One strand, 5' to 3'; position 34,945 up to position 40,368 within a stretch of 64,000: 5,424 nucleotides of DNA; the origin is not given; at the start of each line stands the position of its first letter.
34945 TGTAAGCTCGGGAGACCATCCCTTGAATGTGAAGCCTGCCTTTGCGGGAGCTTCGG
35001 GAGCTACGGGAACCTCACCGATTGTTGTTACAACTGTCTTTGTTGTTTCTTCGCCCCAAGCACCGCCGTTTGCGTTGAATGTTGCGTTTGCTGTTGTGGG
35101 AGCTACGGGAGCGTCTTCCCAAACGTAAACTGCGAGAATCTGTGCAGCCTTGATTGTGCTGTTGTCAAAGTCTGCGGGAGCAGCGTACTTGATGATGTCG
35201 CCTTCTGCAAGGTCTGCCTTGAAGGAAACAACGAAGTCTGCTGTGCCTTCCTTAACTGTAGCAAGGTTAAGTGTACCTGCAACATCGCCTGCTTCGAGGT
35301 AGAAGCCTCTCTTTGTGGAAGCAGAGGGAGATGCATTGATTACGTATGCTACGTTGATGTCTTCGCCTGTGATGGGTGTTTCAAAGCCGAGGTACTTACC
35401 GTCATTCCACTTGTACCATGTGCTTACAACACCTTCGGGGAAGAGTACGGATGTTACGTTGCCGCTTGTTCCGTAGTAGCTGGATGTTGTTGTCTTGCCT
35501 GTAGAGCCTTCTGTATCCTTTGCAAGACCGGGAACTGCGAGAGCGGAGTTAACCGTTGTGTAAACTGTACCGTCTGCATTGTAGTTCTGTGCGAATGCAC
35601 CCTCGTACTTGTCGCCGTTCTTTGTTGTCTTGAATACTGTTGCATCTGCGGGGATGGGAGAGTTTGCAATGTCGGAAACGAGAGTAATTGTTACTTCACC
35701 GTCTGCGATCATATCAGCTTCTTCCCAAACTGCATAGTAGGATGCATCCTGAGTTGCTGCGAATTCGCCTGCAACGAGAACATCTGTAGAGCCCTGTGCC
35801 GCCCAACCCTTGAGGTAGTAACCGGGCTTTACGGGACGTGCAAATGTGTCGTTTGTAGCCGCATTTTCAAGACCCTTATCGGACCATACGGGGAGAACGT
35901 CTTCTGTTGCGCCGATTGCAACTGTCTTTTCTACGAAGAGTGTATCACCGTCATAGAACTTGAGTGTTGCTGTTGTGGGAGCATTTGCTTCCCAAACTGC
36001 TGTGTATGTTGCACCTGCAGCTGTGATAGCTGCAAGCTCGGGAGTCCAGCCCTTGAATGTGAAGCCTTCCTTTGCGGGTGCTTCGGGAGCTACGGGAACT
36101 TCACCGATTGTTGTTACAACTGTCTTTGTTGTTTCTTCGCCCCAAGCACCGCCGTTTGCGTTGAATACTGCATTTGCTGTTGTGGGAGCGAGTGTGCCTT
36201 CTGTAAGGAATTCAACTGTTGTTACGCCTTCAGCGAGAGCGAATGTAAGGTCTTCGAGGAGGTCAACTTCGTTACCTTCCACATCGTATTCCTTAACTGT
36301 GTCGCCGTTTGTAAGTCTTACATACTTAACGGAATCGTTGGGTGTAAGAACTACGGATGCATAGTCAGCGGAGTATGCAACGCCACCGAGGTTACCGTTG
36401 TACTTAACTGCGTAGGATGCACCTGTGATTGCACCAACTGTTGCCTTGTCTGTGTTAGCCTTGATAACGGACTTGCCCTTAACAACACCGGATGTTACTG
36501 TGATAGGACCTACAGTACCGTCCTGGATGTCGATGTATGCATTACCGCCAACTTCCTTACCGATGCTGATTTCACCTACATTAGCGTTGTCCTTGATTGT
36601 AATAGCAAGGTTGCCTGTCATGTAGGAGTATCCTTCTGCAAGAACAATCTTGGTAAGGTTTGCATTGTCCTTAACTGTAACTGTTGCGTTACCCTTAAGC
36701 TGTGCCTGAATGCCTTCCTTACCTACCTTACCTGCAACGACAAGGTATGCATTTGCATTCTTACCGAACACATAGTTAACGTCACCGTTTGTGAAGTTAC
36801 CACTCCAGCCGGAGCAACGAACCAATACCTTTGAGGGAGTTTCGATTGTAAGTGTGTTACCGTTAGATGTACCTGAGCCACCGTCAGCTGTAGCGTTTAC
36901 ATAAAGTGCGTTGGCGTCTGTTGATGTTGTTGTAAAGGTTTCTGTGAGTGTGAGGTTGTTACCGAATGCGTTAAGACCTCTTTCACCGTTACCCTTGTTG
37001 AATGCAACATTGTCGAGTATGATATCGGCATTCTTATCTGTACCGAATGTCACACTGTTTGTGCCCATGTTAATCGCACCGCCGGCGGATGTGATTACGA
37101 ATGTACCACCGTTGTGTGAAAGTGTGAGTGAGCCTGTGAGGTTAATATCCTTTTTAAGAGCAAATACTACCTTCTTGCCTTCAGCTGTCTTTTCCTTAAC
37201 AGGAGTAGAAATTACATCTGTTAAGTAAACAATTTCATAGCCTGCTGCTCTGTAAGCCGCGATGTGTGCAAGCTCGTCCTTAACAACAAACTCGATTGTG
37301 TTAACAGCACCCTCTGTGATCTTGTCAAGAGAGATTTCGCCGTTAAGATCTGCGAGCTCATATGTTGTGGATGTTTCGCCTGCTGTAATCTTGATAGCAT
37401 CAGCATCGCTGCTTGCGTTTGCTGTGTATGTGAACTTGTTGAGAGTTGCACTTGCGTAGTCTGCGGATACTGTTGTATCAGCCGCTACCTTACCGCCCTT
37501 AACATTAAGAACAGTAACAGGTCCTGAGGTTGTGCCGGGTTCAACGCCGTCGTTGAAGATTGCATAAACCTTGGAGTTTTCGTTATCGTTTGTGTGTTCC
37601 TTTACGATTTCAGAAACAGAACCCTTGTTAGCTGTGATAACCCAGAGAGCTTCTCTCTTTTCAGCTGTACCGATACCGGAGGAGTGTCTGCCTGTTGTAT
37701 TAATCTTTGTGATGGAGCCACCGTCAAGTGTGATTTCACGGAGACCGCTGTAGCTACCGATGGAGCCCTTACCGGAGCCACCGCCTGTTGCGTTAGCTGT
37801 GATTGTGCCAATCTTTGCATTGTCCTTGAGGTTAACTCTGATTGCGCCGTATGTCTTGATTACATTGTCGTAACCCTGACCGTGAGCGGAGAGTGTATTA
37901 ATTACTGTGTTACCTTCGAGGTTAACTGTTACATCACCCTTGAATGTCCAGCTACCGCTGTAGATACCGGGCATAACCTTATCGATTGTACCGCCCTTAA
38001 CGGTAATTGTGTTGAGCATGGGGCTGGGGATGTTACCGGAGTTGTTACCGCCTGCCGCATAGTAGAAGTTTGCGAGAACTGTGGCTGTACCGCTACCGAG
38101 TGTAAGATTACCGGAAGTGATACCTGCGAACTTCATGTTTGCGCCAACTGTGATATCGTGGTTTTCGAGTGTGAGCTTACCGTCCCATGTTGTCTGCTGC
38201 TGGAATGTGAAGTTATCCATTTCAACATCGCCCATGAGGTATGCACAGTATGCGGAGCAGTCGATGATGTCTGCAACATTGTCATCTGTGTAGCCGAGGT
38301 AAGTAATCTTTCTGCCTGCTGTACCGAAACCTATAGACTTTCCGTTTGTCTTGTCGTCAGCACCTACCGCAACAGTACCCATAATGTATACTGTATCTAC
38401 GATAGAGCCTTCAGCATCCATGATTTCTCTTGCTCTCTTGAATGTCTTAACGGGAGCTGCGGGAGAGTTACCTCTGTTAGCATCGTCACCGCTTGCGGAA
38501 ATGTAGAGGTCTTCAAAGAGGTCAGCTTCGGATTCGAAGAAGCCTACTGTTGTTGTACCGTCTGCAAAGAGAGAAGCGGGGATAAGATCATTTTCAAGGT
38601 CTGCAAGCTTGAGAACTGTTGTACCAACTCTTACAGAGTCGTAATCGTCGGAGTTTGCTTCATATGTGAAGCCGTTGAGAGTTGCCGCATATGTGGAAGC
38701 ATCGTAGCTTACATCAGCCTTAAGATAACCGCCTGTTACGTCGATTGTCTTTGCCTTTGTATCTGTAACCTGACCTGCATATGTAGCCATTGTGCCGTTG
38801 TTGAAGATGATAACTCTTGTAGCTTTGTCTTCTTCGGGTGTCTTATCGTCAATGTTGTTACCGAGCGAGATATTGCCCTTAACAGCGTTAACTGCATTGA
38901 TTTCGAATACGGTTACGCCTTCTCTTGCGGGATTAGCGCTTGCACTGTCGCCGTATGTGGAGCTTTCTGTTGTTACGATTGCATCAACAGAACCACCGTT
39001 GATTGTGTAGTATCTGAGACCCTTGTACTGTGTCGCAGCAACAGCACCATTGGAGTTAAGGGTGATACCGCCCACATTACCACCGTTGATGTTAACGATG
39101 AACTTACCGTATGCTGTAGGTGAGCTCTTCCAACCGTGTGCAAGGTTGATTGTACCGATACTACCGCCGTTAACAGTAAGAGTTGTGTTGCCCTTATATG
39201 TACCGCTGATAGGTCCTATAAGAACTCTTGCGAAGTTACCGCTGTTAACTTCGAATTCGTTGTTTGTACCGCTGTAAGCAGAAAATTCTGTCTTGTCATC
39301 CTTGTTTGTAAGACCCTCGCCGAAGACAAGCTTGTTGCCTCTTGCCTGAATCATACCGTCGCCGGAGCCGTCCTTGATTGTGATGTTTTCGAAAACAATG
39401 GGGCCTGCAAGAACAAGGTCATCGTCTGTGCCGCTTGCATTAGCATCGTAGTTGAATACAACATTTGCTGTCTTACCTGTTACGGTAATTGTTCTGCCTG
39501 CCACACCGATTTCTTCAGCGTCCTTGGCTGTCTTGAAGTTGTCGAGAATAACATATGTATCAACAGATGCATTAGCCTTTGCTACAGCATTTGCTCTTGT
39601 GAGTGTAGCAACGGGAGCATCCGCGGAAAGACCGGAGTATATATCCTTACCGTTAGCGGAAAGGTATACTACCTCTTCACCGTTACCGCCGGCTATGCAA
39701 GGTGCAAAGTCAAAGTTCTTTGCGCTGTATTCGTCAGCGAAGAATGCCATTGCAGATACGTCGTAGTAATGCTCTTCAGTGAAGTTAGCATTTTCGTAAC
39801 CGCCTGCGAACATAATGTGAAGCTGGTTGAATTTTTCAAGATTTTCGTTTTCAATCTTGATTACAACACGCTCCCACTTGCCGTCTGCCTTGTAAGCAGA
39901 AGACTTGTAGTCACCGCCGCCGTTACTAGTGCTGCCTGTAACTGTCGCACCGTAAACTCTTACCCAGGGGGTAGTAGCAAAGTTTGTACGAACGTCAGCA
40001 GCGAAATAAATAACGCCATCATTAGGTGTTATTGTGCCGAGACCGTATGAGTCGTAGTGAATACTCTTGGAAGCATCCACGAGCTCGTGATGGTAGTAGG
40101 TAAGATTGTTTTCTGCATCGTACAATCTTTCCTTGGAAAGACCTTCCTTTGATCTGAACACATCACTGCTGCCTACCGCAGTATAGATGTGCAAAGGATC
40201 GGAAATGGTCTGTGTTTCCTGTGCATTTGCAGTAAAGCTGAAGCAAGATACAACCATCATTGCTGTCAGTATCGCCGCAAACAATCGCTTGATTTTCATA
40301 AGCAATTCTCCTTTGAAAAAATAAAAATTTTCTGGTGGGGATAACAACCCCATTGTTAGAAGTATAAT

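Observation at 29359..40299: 3,646-aa secreted mosaic protein: stacked beta-helix modules plus CBM-like, Listeria-Bacteroides-repeat, cohesin-like and dockerin modules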

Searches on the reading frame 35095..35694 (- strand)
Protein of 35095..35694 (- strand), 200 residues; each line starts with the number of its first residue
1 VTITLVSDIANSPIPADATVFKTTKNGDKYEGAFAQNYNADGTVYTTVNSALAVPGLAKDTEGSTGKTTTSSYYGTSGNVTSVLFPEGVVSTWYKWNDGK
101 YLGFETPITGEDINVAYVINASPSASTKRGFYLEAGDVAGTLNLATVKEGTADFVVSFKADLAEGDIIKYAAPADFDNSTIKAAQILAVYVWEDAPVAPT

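Call 12: search_protein_families(library=pfam, proteins=[window:35095-35694:-], max_evalue=10)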
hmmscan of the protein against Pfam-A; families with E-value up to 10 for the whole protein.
seq(200 aa): 0 families

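Call 76: search_solved_structures(query=window:35095-35694:-, max_evalue=10)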
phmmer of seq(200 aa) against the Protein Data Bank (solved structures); distinct sequences matched with E-value up to 10: 2.
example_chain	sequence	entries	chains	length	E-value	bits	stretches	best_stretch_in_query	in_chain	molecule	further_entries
4f2m_A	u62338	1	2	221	0.17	15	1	14-95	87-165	monoclonal antibody 1AF10, heavy chain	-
4pb9_H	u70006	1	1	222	0.19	14.8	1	11-95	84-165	Ab64 heavy chain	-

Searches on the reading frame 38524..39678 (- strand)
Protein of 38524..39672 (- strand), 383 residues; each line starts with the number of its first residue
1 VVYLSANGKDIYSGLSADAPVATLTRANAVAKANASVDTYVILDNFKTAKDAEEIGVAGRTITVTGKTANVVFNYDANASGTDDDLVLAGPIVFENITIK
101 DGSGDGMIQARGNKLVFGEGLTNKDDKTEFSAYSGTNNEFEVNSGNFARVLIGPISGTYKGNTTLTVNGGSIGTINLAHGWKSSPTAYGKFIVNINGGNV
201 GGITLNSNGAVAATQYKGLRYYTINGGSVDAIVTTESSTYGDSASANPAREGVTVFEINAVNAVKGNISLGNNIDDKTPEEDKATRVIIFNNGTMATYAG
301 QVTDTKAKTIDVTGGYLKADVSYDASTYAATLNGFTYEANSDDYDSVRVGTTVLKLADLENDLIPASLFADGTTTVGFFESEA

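Call 12: search_protein_families(library=pfam, proteins=[window:38524-39672:-], max_evalue=10)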
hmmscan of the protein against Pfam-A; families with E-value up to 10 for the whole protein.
seq(383 aa): 0 families

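Call 21: search_solved_structures(query=A1, max_evalue=10, show_alignments=1)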
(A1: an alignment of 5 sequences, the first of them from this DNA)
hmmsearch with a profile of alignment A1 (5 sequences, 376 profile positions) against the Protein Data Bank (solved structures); distinct sequences matched with E-value up to 10: 2.
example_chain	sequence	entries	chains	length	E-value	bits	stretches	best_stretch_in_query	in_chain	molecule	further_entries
4mfg_A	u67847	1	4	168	0.18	14.1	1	158-208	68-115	Putative acyltransferase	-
7r4w_A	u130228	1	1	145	0.66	12.3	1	25-122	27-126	Single-stranded DNA-binding protein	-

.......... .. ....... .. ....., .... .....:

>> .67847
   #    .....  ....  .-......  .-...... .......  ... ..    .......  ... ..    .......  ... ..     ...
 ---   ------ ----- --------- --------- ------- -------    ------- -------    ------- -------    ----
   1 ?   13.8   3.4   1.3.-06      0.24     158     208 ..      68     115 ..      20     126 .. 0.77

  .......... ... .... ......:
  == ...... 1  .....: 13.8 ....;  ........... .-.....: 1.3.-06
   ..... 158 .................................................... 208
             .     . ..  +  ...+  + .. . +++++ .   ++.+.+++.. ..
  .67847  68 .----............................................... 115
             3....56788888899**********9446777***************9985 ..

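Call 31: search_protein_representatives(alignment_id=A1)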
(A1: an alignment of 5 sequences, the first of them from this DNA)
Query: 5 sequences, 376 profile positions. Proteins with E-value up to 0.001 (for the whole library): 466; up to 1e-10: 154; up to 1e-30: 32. The best 150 are listed.
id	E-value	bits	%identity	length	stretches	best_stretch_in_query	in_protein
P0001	5.1e-252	851.9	-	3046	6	3-376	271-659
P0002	5.4e-154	529.3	-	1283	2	5-372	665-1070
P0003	1.4e-115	402.9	-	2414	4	5-374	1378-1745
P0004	1.5e-101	356.7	-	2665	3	4-355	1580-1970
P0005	3.8e-86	306.1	-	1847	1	3-372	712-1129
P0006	9.9e-82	291.5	-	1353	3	108-375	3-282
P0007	1.8e-81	290.7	-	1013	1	3-356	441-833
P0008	9.9e-80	284.9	-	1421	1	4-374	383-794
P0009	6.1e-72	259.3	-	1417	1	5-373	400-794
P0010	1.0e-71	258.5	-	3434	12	33-236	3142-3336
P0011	2.4e-69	250.8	-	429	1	35-366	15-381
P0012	1.5e-68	248.2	-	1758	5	6-220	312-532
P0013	8.5e-66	239.1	-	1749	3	1-374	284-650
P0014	1.3e-61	225.2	-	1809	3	5-374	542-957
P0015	4.2e-59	217.0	-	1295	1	5-374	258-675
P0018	1.3e-55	205.5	-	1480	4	5-213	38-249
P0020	3.2e-45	171.4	-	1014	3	5-241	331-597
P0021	6.0e-45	170.4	-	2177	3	6-244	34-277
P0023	6.8e-43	163.7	-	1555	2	4-330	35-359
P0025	1.3e-41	159.5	-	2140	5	3-221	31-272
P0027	2.6e-40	155.2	-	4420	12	58-279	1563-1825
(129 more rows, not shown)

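Call 36: search_protein_families(library=pfam, alignment_id=A3, max_evalue=0.01)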
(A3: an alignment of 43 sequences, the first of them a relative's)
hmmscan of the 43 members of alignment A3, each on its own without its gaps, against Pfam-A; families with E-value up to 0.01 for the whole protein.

A. member 1, P0002 (1283 aa): 2 families
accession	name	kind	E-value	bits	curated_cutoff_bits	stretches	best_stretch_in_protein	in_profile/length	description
PF18998.6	Flg_new_2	-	8.1e-05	23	23.6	1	1150-1212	1-72/73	Divergent InlB B-repeat domain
PF09479.16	Flg_new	-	0.00016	22.1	27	1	1165-1192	13-40/65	Listeria-Bacteroides repeat domain (List_Bact_rpt)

B. families by the number of members that match (of 43 scanned): 27 families (the first 25 are shown)
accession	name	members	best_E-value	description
PF09479.16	Flg_new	11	3e-33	Listeria-Bacteroides repeat domain (List_Bact_rpt)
PF00404.24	Dockerin_1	11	1.2e-09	Dockerin type I domain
PF04616.20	Glyco_hydro_43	5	1.9e-28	Glycosyl hydrolases family 43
PF18998.6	Flg_new_2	5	3.5e-12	Divergent InlB B-repeat domain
PF00395.25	SLH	3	5.9e-33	S-layer homology domain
PF13472.12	Lipase_GDSL_2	2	2.6e-14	GDSL-like Lipase/Acylhydrolase family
PF00754.31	F5_F8_type_C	1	3e-15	F5/8 type C domain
PF22633.2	F5_F8_type_C_2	1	3.2e-14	NedA-like, galactose-binding domain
PF03372.29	Exo_endo_phos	1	4.2e-08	Endonuclease/Exonuclease/phosphatase family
PF00657.28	Lipase_GDSL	1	1.2e-06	GDSL-like Lipase/Acylhydrolase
PF00149.33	Metallophos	1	3.3e-06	Calcineurin-like phosphoesterase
PF01243.27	PNPOx_N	1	5.3e-06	Pyridoxamine 5'-phosphate oxidase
PF00963.24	Cohesin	1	9.8e-06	Cohesin domain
PF17996.7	CE2_N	1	2.4e-05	Carbohydrate esterase 2 N-terminal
PF13229.12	Beta_helix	1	3.4e-05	Right handed beta helix region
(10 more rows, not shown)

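Call 88: list_cluster_members(proteins=[P0001, P0003, P0005, P0012, P0018, P0020, P0021, P0023, P0025, P0027])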
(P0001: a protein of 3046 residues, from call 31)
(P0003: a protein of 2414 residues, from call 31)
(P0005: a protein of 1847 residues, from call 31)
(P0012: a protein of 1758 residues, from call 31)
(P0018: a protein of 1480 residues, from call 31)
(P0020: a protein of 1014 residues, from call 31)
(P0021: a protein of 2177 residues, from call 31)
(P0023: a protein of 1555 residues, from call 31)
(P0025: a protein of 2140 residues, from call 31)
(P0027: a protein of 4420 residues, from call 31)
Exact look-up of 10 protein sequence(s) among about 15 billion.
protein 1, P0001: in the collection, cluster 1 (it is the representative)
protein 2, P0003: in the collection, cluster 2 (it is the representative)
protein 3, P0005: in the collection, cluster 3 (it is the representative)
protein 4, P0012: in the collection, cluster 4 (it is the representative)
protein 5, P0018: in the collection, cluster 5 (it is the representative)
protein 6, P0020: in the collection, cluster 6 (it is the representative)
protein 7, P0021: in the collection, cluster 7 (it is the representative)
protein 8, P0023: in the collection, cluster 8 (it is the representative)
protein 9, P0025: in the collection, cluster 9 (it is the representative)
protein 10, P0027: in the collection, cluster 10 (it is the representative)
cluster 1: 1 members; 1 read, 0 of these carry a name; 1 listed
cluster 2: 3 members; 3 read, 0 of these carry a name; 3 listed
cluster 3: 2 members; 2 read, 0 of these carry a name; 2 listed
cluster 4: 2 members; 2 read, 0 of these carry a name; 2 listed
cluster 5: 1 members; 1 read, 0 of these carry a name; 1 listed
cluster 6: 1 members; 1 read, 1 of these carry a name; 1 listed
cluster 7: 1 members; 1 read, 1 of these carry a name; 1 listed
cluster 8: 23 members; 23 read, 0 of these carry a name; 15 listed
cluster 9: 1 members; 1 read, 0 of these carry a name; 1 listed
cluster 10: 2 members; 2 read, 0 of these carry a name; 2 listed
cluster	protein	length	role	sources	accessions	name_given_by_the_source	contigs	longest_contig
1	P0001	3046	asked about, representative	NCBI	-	-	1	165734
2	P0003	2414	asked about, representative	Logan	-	-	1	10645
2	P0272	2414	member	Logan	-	-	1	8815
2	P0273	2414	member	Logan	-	-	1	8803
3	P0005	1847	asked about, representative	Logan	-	-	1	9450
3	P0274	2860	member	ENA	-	-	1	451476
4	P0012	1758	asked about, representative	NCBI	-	-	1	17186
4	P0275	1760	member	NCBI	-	-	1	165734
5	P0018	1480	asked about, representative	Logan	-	-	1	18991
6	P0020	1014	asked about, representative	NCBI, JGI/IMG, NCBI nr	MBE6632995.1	MAG: hypothetical protein E7620_01490 [Ruminococcaceae bacterium] | hypothetical protein [Oscillospiraceae bacterium]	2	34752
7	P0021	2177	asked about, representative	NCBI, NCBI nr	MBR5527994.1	MAG: polysaccharide deacetylase family protein [Clostridia bacterium] | polysaccharide deacetylase family protein [Clostridia bacterium]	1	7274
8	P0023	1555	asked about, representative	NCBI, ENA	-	-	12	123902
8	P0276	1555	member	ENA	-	-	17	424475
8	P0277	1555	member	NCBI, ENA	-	-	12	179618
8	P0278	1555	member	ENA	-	-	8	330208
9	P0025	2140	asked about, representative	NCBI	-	-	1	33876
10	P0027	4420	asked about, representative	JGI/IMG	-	-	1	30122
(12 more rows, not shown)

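Call 89: find_encoding_contigs(protein=P0001, flank=8000, max_places=2)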
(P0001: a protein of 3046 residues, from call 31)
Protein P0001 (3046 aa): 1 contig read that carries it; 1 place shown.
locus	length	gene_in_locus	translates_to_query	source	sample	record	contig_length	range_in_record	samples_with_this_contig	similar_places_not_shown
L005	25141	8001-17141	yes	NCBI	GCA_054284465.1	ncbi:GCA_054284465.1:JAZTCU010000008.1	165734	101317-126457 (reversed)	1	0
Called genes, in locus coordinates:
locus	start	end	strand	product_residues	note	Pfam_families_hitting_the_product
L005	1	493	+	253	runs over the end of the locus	PF08282:Hydrolase_3, PF05116:S6PP (weak)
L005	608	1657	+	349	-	PF03786:UxuA, PF01261:AP_endonuc_2 (weak)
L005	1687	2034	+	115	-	PF12647:RNHCP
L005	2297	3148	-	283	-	PF02311:AraC_binding (weak), PF12833:HTH_18, PF00165:HTH_AraC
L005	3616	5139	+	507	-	PF01547:SBP_bac_1, PF13416:SBP_bac_8 (faint)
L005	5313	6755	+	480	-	-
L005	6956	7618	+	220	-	PF05067:Mn_catalase, PF00210:Ferritin (faint), PF02915:Rubrerythrin (faint), PF03232:COQ7 (faint)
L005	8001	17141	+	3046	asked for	PF09479:Flg_new (faint)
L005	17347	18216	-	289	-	PF02311:AraC_binding, PF07883:Cupin_2, PF00165:HTH_AraC (weak), PF12833:HTH_18, PF00165:HTH_AraC (weak)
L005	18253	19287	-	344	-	PF01212:Beta_elim_lyase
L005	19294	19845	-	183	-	PF04073:tRNA_edit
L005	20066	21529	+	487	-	PF13306:LRR_5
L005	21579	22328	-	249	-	-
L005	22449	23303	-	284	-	PF01734:Patatin, PF19890:DUF6363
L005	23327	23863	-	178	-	PF13302:Acetyltransf_3 (weak), PF13673:Acetyltransf_10, PF00583:Acetyltransf_1, PF13508:Acetyltransf_7, PF08445:FR47 (weak)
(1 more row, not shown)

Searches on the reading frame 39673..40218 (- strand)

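Call 12: search_protein_families(library=pfam, proteins=[window:39673-40218:-], max_evalue=10)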
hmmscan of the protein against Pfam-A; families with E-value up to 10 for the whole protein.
seq(182 aa): 1 family
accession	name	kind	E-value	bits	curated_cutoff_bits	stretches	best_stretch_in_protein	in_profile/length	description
PF12102.13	MrcB_N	-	0.097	12.7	25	1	77-100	50-73/183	MrcB-like, N-terminal domain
